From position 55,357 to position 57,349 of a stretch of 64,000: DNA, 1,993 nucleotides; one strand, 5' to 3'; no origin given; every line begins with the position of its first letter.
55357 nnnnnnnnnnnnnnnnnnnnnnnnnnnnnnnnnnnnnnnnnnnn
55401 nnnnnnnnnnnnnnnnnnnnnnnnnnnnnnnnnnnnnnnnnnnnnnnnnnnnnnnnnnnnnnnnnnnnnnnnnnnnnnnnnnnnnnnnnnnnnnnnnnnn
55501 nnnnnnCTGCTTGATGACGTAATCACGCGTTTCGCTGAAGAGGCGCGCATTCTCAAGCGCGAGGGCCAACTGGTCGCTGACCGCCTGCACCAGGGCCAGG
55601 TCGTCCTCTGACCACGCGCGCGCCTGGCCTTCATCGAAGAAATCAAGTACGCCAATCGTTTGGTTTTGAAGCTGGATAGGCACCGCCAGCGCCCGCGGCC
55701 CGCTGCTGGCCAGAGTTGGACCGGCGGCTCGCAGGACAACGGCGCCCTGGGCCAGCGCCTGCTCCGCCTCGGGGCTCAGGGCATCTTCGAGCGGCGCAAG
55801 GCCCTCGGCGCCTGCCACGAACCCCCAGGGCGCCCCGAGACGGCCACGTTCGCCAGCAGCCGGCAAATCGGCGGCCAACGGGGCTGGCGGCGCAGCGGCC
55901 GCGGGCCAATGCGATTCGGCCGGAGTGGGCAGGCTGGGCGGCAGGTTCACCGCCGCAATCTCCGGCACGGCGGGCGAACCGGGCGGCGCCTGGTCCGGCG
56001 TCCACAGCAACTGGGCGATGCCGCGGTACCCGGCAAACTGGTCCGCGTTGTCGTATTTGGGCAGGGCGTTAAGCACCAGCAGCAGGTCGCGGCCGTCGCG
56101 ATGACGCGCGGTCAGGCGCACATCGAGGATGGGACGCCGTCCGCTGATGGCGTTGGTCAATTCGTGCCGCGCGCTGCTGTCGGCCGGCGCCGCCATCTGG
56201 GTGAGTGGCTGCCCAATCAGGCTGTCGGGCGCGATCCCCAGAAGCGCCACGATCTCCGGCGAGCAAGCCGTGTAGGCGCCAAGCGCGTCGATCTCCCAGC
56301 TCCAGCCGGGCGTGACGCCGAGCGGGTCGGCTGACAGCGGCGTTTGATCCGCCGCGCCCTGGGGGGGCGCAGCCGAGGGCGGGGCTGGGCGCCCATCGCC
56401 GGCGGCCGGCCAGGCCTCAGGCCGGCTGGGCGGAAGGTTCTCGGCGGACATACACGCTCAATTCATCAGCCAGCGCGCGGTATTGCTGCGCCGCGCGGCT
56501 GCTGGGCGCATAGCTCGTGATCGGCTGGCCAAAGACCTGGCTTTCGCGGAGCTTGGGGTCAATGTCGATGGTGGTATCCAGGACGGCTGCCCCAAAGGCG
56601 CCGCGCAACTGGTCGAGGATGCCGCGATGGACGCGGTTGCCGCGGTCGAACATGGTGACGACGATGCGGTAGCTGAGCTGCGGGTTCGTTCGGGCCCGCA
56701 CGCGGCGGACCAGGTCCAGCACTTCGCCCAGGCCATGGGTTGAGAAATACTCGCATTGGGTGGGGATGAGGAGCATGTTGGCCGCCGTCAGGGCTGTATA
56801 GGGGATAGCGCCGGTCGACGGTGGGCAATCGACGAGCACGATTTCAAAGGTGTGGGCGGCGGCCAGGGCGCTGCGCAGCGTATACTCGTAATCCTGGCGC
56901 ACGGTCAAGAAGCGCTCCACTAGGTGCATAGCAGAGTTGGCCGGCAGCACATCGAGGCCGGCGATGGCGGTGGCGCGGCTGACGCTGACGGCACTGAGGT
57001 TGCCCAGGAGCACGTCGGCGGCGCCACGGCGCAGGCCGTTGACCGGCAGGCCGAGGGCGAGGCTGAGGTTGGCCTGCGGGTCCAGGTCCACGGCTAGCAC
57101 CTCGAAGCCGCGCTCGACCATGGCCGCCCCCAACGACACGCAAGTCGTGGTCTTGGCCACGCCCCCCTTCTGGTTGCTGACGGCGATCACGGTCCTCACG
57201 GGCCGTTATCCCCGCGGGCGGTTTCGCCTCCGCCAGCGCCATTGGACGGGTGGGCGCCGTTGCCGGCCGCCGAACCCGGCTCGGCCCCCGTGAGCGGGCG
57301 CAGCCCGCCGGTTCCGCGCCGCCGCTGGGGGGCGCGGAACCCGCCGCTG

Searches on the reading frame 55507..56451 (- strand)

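Call 60: search_protein_families(library=pfam, proteins=[window:55507-56451:-], max_evalue=10)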
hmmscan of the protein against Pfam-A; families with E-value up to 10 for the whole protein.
seq(315 aa): 7 families
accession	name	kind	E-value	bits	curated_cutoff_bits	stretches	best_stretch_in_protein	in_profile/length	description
PF01590.32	GAF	-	1.5e-09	38.9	22.4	1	230-299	56-133/133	GAF domain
PF13492.12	GAF_3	-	1.6e-09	38.7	27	1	221-301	50-129/129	GAF domain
PF13185.12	GAF_2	-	1.7e-06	28.8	28.6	1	242-300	83-136/136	GAF domain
PF00989.32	PAS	-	9.7e-06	26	22.6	1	52-144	15-108/113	PAS fold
PF08448.16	PAS_4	-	0.0025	18.5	23.1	1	54-134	11-90/110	PAS fold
PF13426.13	PAS_9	-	0.053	14.3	27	1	62-145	15-97/103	PAS domain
PF08447.18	PAS_3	-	0.069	13.9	25.6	1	62-121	3-64/89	PAS fold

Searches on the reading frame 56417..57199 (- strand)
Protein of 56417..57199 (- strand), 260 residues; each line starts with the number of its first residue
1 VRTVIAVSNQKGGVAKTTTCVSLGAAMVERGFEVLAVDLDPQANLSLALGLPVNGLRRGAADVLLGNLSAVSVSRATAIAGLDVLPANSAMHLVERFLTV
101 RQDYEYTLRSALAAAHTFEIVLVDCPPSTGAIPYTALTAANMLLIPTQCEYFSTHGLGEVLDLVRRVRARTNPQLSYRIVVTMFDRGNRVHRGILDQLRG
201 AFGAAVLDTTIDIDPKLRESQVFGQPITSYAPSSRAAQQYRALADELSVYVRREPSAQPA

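Call 3: search_protein_families(library=pfam, proteins=[window:56417-57199:-], max_evalue=0.01)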
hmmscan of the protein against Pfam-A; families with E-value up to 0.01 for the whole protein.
window:56417-57199:- (260 aa): 7 families
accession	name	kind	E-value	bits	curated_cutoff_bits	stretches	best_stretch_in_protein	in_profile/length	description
PF13614.12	AAA_31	-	3.4e-43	148.1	27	1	3-176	2-176/177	AAA domain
PF01656.29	CbiA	-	1.1e-18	67.8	25.4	1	5-227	1-125/125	CobQ/CobB/MinD/ParA nucleotide binding domain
PF06564.18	CBP_BcsQ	-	2.3e-13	50.7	21.3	1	4-244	3-230/234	Cellulose biosynthesis protein BcsQ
PF10609.15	ParA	-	1.5e-09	38.1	27.1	1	2-247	3-245/246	NUBPL iron-transfer P-loop NTPase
PF09140.17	MipZ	-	2.1e-08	34.3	20.7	1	4-41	2-39/262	ATPase MipZ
PF00142.24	Fer4_NifH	-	9e-08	32.4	25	1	10-44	7-41/271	4Fe-4S iron sulfur cluster binding proteins, NifH/frxC family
PF02374.21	ArsA_ATPase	-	5.4e-05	23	24.3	1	10-52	8-50/305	Anion-transporting ATPase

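Call 4: search_protein_families(library=ncbifam, proteins=[window:56417-57199:-], max_evalue=0.01)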
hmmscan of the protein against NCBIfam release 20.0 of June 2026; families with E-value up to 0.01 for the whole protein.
window:56417-57199:- (260 aa): 24 families
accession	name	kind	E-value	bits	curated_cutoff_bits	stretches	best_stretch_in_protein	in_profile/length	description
NF041546.1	ParA_partition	equivalog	7e-28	97.6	180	2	105-246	63-203/203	ParA family partition ATPase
TIGR03371.1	cellulose_yhjQ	equivalog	3.4e-24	85.7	157.85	1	4-247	3-241/246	cellulose biosynthesis protein BcsQ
TIGR03453.1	partition_RepA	equivalog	4.2e-23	81.8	348.45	1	4-210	106-333/387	plasmid partitioning protein RepA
TIGR01969.1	minD_arch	subfamily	2.4e-18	66.2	201.75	1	4-249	2-232/251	cell division ATPase MinD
NF010259.0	PRK13705.1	equivalog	8e-16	58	725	1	3-223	107-344/388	plasmid-partitioning protein SopA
NF010443.0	PRK13869.1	subfamily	7.4e-15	54.6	446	1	3-161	122-295/405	plasmid-partitioning protein RepA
TIGR01968.1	minD_bact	equivalog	6.6e-10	38.8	212.9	1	3-245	2-234/261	septum site-determining protein MinD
NF041283.1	PrgP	equivalog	4.1e-08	32.9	400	1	2-153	2-159/297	ParA superfamily DNA segregation protein PrgP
NF033200.1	F430_CfbC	exception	1.5e-06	27.8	402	1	10-48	7-45/260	Ni-sirohydrochlorin a,c-diamide reductive cyclase ATP-dependent reductase subunit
NF053621.1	ATPseBagBMYCTU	equivalog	3.6e-06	26.3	521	1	3-51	12-60/371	ATPase BagB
NF009701.0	PRK13230.1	subfamily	3.6e-06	26.2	350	1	10-47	8-45/291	nitrogenase reductase-like protein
TIGR03815.1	CpaE_hom_Actino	equivalog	6.6e-06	25.5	154.45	1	3-150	112-255/340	septum site-determining protein Ssd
NF008669.0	PRK11670.1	equivalog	1.2e-05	24.4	348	1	2-40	107-145/369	iron-sulfur cluster carrier protein ApbC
TIGR01287.1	nifH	equivalog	1.6e-05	24.3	394.35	0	10-44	7-41/275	nitrogenase iron protein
NF047398.1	AAA_KGGVGR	domain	3e-05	24.4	90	1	4-43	4-43/190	KGGVGR-motif variant AAA ATPase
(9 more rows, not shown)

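Call 55: search_solved_structures(query=window:56417-57199:-, max_evalue=1e-15)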
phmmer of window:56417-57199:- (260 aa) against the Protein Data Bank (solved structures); distinct sequences matched with E-value up to 1e-15: 7.
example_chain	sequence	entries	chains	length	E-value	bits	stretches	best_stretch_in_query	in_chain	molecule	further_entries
4pfs_A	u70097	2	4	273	5.6e-40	140.7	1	2-248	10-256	Cobyrinic Acid a,c-diamide synthase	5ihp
8ray_B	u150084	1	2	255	8.3e-40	140.1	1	4-247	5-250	ParA family protein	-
5if9_A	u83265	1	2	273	8.8e-40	140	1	3-248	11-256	Cobyrinic Acid a,c-diamide synthase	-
1wcv_1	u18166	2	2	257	7.7e-35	123.9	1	5-253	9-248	SEGREGATION PROTEIN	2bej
2bek_A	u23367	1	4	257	1.2e-33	120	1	5-253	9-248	SEGREGATION PROTEIN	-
6iub_A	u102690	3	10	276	1.5e-31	113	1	2-246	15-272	SpoOJ regulator (Soj)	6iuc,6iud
8jmj_A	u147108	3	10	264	1.7e-30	109.6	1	2-246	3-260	SpoOJ regulator (Soj)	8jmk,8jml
